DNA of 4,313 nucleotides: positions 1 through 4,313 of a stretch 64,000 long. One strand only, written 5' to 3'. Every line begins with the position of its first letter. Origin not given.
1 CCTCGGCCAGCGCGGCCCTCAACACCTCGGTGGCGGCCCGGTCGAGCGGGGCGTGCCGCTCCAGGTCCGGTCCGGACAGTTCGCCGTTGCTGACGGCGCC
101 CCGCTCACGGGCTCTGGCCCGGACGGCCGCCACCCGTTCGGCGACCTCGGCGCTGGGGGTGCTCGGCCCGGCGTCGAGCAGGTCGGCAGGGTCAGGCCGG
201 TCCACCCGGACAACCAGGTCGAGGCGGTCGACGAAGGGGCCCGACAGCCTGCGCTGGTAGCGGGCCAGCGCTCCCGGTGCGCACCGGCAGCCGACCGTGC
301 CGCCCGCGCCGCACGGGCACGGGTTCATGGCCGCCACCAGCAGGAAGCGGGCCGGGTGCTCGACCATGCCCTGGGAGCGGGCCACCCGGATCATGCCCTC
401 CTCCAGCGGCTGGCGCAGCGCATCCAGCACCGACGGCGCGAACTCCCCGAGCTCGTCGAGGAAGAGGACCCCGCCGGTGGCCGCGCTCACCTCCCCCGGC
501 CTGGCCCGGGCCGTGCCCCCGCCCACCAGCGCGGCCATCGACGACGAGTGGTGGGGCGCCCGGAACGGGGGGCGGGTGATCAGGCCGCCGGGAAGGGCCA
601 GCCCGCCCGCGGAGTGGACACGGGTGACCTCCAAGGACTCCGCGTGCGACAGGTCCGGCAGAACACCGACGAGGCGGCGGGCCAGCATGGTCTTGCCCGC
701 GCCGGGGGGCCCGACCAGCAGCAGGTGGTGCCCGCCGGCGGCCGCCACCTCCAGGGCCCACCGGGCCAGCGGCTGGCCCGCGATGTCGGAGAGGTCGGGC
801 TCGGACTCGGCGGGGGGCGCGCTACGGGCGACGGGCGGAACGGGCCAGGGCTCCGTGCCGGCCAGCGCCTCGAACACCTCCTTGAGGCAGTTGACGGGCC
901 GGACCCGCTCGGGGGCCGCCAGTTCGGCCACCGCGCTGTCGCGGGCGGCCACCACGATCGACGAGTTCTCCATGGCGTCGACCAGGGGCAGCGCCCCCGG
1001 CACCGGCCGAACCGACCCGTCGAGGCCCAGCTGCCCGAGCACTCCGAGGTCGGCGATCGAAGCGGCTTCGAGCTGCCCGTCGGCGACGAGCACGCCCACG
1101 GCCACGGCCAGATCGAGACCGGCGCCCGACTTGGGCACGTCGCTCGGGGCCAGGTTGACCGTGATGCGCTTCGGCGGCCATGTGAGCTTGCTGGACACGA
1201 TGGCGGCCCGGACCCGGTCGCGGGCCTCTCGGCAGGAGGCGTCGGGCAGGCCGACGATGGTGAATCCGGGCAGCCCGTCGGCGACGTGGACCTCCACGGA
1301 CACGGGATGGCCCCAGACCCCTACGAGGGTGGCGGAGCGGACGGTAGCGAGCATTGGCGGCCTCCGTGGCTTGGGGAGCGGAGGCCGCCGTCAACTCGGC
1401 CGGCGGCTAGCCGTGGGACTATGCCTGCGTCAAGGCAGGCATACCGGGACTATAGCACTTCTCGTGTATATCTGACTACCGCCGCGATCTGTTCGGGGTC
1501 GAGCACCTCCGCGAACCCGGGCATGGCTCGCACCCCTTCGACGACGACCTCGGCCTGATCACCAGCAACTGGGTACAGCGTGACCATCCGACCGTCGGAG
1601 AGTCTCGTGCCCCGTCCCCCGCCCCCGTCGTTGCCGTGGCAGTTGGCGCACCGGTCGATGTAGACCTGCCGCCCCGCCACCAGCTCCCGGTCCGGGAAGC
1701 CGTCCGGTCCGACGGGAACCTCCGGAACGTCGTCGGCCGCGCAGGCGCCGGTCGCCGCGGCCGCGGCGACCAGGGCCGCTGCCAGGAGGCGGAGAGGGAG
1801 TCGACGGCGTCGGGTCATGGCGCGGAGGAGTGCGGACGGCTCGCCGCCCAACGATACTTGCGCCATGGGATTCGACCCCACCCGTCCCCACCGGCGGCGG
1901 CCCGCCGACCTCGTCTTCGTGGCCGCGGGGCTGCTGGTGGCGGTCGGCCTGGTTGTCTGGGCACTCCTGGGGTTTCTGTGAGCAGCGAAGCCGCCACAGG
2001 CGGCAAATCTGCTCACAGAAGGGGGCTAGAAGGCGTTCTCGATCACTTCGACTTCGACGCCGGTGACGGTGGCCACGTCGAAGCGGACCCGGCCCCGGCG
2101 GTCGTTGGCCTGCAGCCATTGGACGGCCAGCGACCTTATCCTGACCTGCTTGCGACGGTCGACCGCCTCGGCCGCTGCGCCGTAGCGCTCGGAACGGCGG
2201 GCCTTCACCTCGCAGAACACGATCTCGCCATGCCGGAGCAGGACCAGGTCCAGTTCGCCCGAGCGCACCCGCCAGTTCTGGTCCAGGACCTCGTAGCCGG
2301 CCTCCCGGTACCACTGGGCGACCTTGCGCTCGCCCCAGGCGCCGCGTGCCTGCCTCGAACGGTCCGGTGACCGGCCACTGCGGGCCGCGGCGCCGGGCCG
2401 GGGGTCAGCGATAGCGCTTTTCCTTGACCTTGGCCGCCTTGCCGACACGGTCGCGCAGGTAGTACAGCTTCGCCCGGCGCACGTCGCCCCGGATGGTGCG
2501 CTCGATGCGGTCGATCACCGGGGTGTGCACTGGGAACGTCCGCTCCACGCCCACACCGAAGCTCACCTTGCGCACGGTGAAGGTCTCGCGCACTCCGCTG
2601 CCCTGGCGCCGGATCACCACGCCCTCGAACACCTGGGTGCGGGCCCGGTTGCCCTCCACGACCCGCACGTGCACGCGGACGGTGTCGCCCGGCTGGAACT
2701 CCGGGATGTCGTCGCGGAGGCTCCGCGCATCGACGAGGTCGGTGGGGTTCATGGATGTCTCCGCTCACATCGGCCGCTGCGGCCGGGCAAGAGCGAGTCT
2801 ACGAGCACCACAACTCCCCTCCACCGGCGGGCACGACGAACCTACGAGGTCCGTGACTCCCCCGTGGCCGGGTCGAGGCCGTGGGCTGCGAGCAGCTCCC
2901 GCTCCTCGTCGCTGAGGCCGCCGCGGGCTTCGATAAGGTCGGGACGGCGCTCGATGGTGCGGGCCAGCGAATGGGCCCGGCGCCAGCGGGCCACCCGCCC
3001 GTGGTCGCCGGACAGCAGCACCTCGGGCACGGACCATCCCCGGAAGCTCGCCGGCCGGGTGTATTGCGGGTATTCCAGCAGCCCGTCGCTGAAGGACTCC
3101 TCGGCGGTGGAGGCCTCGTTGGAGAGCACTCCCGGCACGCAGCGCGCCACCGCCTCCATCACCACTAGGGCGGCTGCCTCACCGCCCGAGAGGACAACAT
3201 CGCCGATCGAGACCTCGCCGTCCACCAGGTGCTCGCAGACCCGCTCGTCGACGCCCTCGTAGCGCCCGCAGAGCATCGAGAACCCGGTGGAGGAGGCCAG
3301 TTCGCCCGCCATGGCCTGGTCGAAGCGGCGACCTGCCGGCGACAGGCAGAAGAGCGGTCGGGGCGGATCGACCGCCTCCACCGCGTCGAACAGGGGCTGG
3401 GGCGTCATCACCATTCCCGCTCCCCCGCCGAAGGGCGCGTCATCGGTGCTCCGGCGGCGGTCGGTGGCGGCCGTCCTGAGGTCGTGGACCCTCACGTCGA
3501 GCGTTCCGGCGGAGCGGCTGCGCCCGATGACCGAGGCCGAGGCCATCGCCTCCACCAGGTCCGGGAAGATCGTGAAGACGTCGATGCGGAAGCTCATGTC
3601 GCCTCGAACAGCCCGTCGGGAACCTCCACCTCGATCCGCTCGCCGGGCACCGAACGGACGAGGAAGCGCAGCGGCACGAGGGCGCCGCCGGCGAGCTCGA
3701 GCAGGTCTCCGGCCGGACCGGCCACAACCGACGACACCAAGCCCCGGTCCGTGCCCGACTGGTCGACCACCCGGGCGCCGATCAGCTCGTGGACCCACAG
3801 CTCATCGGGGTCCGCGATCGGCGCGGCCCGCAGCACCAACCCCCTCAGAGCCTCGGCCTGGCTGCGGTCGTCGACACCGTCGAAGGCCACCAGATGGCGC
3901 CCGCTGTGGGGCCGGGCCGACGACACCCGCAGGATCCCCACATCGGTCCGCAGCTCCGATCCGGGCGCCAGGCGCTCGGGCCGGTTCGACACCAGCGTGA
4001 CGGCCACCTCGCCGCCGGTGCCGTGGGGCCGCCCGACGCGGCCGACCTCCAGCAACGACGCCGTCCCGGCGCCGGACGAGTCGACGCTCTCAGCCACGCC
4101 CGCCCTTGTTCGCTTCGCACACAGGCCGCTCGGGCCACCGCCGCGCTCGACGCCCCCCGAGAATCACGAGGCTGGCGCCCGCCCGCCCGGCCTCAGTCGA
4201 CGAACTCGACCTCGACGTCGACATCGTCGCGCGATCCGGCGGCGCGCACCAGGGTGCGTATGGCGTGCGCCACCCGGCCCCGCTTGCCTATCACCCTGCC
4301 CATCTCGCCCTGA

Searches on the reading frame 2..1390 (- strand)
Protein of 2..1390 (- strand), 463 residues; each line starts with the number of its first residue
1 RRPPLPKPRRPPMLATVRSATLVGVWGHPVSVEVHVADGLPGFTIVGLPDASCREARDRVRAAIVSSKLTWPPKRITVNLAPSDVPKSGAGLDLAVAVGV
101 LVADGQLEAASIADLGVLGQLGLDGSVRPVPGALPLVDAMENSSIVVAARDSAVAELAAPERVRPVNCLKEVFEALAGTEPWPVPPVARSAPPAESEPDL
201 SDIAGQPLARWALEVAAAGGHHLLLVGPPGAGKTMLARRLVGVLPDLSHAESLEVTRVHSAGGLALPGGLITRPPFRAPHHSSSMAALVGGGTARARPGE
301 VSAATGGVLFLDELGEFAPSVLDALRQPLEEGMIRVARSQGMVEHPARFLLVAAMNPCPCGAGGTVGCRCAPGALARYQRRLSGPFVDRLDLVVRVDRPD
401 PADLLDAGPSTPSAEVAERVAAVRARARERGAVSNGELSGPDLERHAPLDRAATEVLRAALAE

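Call 10: search_protein_families(library=pfam, proteins=[window:2-1390:-], max_evalue=0.01)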
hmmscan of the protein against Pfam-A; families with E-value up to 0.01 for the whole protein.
window:2-1390:- (463 aa): 15 families
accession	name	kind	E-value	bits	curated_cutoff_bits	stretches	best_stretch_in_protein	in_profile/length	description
PF01078.27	Mg_chelatase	-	5.7e-83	277.8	20.3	1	199-400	1-203/207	Magnesium chelatase, subunit ChlI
PF13541.12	ChlI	-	4.4e-35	120.7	27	1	32-144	1-111/121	Subunit ChlI of Mg-chelatase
PF07728.20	AAA_5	-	2e-12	47.8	22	2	291-359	50-125/139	AAA domain (dynein-related subfamily)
PF00158.32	Sigma54_activat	-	5.2e-07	29.9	20.2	1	216-355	18-141/168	Sigma-54 interaction domain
PF13335.12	Mg_chelatase_C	-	5.5e-07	30.5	26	1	412-462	3-54/94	Magnesium chelatase, subunit ChlI C-terminal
PF00493.29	MCM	-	6.3e-05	22.6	23.3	1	298-358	114-174/224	MCM P-loop domain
PF00004.35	AAA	-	9.6e-05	23.3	21.2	1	223-321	1-73/131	ATPase family associated with various cellular activities (AAA)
PF20030.5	bpMoxR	-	0.00076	19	27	0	213-244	24-55/205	MoxR domain in the MoxR-vWA-beta-propeller ternary systems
PF13401.12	AAA_22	-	0.0011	19.7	27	1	221-244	6-29/130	AAA domain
PF07724.20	AAA_2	-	0.0018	18.8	27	0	223-341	6-109/166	AAA domain (Cdc48 subfamily)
PF05496.18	RuvB_N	-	0.0023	18.2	27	0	221-238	34-51/159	Holliday junction DNA helicase RuvB P-loop domain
PF13191.12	AAA_16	-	0.0025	18.8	32.6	1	212-241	15-45/167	AAA ATPase domain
PF13671.12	AAA_33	-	0.0037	18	27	1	223-245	2-24/143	AAA domain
PF20720.3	nSTAND3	-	0.0047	17.1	27.2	1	221-241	18-38/155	Novel STAND NTPase 3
PF07726.17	AAA_3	-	0.0076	16.6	27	0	222-358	1-113/131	ATPase family associated with various cellular activities (AAA)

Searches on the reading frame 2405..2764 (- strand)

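Call 10: search_protein_families(library=pfam, proteins=[window:2405-2764:-], max_evalue=0.01)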
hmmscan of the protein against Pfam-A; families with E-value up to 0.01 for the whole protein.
window:2405-2764:- (119 aa): 1 family
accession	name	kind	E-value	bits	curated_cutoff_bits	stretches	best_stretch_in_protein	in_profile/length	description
PF01245.26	Ribosomal_L19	-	2.3e-48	163.2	22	1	11-116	6-111/111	Ribosomal protein L19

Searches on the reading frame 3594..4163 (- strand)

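Call 10: search_protein_families(library=pfam, proteins=[window:3594-4163:-], max_evalue=0.01)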
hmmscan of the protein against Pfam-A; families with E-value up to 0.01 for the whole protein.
window:3594-4163:- (189 aa): 3 families
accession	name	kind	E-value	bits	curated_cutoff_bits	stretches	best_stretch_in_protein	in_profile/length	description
PF01782.24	RimM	-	6.6e-14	52.4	23.5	1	40-111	2-78/84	RimM N-terminal domain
PF24986.1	PRC_RimM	-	0.00041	20.4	27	1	124-185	1-69/69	RimM PRC barrel domain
PF05239.21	PRC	-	0.0014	19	21.2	1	121-182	3-74/78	PRC-barrel domain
